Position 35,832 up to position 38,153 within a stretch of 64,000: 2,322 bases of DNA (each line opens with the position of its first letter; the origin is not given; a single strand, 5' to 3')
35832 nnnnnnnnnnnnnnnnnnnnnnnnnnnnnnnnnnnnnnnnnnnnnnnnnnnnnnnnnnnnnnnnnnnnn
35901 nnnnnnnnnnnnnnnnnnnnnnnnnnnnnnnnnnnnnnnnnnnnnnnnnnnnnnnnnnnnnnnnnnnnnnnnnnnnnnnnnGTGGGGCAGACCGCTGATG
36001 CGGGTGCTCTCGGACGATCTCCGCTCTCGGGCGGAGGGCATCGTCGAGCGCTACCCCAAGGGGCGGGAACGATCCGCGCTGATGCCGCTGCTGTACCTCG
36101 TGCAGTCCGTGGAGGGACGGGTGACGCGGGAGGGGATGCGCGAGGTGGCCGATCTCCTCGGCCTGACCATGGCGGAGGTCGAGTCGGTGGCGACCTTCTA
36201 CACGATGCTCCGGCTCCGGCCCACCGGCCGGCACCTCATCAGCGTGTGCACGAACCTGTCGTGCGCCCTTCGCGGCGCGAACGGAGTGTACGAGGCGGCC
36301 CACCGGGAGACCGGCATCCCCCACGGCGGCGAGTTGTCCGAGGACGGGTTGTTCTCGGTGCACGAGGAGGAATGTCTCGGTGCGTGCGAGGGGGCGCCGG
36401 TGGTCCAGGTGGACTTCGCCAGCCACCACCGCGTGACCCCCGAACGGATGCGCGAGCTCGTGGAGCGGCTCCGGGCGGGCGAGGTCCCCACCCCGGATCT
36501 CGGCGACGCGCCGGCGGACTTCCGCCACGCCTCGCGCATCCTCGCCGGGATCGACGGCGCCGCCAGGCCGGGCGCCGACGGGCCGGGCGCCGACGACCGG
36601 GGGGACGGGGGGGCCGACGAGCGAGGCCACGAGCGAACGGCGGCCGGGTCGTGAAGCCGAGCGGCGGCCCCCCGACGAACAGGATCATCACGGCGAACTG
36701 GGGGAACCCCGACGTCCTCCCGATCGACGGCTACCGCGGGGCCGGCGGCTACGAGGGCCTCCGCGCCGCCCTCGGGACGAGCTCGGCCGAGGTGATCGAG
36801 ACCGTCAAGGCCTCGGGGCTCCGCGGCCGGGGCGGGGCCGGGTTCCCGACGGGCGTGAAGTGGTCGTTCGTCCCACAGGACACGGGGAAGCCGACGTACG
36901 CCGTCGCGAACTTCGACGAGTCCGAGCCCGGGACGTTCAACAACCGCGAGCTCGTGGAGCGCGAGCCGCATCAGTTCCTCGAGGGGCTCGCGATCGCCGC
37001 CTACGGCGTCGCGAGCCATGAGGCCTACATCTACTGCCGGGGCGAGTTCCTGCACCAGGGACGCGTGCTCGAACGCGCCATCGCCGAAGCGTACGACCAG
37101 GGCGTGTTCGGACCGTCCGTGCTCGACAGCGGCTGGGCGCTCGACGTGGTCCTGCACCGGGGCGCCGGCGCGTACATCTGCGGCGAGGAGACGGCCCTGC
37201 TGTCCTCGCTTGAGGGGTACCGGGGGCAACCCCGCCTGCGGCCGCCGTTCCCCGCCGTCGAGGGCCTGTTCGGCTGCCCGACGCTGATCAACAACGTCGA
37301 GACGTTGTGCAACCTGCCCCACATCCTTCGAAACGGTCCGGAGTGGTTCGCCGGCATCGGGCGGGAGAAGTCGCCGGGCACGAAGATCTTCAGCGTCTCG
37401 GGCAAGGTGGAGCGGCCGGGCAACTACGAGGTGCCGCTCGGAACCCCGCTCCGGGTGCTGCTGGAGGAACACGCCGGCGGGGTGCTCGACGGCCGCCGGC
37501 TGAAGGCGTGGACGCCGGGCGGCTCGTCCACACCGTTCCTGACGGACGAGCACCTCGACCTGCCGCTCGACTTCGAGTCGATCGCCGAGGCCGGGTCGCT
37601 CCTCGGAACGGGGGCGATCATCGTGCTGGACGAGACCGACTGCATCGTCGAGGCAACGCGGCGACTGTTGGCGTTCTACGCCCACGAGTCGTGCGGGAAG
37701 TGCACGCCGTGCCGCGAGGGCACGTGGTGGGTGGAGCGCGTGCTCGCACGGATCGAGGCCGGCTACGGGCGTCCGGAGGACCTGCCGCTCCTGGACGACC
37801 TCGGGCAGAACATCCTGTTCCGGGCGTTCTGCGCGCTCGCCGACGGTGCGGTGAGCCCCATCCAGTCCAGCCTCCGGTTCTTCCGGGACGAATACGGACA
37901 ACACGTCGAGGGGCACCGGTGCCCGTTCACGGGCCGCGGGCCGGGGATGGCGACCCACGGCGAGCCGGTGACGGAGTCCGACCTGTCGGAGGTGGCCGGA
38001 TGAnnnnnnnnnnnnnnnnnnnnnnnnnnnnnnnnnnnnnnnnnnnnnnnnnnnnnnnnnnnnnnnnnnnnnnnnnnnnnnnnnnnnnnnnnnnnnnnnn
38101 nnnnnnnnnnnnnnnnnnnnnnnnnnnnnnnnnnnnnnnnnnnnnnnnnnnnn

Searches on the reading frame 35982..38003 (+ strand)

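Call 51: search_protein_families(library=pfam, proteins=[window:35982-38003:+], max_evalue=0.00001)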
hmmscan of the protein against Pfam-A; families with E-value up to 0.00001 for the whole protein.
window:35982-38003:+ (673 aa): 4 families
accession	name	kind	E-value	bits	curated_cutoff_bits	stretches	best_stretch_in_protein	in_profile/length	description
PF01512.22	Complex1_51K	-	3.5e-40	137.8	31.2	1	275-446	1-149/150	Nuo51 FMN-binding domain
PF10589.14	NADH_4Fe-4S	-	5.5e-30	103.5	23.5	1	558-641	2-85/85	NADH-ubiquinone oxidoreductase-F iron-sulfur binding region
PF10531.15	SLBB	-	1.3e-10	41.4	27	1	470-519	2-54/55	SLBB domain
PF22461.2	SLBB_2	-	6.9e-06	26.5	27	0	468-523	1-58/79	SLBB domain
